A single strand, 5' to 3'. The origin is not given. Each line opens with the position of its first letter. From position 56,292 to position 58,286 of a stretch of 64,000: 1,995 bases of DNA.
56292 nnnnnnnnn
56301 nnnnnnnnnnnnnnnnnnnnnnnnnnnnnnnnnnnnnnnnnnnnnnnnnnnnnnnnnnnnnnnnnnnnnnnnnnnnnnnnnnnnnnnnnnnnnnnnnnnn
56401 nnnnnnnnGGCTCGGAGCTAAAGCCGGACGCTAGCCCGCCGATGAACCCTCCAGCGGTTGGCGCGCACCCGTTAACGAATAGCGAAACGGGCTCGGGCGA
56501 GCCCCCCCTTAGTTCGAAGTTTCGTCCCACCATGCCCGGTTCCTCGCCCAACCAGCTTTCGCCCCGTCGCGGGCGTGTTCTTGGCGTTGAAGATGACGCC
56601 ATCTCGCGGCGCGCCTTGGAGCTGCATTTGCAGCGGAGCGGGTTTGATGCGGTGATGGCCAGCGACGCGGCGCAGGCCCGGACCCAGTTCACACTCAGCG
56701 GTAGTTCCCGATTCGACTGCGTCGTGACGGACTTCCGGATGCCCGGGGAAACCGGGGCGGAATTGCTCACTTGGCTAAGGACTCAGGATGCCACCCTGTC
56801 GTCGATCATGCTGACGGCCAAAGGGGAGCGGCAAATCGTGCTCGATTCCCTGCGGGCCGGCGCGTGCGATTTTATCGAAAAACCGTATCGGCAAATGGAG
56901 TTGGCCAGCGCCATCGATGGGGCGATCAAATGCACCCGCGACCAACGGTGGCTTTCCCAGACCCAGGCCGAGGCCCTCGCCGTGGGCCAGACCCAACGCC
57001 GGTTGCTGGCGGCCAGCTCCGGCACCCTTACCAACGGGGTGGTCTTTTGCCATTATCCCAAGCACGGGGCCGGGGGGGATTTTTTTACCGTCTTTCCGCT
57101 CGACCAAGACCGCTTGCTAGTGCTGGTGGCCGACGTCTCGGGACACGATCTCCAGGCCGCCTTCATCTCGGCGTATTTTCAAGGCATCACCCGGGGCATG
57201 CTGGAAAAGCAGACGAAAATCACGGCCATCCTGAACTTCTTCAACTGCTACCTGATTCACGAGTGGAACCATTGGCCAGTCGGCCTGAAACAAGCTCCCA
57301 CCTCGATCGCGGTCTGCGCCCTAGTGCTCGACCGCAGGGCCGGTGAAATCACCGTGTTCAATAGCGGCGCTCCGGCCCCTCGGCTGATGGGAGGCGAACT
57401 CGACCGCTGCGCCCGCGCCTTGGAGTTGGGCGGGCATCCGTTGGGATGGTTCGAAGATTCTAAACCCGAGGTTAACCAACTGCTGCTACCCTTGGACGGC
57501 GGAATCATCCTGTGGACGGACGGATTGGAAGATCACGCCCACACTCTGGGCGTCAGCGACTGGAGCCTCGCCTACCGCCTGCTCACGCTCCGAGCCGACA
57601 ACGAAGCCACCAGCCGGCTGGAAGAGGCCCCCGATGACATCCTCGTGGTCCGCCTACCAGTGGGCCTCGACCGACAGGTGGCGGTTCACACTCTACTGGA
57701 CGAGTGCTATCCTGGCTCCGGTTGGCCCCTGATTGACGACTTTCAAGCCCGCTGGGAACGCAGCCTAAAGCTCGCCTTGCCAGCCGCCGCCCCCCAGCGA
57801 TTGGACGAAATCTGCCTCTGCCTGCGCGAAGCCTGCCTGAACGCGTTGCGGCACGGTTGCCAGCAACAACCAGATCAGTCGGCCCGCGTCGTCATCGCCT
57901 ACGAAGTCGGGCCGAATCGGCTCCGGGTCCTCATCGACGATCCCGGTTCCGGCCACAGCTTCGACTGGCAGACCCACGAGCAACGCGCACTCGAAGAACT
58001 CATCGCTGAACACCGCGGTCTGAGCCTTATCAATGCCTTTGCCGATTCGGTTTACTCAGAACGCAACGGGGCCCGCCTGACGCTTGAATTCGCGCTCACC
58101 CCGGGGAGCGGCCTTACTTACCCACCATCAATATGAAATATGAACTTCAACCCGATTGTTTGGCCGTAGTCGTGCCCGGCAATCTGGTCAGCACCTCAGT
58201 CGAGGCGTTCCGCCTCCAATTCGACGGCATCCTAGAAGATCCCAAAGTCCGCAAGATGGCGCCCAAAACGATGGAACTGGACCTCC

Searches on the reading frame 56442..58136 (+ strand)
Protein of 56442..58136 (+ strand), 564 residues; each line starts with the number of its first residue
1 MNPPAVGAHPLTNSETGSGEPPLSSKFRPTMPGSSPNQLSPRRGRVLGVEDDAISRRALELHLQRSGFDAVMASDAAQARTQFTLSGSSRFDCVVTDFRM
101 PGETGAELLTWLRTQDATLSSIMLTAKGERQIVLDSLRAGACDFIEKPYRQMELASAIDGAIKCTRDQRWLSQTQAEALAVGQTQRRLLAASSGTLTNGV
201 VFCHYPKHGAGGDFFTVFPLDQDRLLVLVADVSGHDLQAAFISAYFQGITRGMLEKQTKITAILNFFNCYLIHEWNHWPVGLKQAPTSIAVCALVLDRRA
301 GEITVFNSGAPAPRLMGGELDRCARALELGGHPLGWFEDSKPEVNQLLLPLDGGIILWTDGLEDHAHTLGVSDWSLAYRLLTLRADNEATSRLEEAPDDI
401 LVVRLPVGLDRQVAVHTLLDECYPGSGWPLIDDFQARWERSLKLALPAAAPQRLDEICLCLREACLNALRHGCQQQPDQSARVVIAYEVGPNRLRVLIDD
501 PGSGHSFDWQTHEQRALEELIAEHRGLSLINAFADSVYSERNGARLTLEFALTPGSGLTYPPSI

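Call 15: search_protein_families(library=pfam, proteins=[window:56442-58136:+], max_evalue=0.001)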
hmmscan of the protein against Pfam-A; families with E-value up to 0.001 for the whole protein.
window:56442-58136:+ (564 aa): 3 families
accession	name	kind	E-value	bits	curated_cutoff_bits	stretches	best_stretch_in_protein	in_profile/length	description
PF00072.30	Response_reg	-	2.3e-21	76.5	30.2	1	46-158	1-110/111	Response regulator receiver domain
PF07228.17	SpoIIE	-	4.6e-17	63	25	1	222-401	2-169/192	Stage II sporulation protein E (SpoIIE)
PF13581.12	HATPase_c_2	-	8e-15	55.4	27.4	1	450-548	25-125/127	Histidine kinase-like ATPase domain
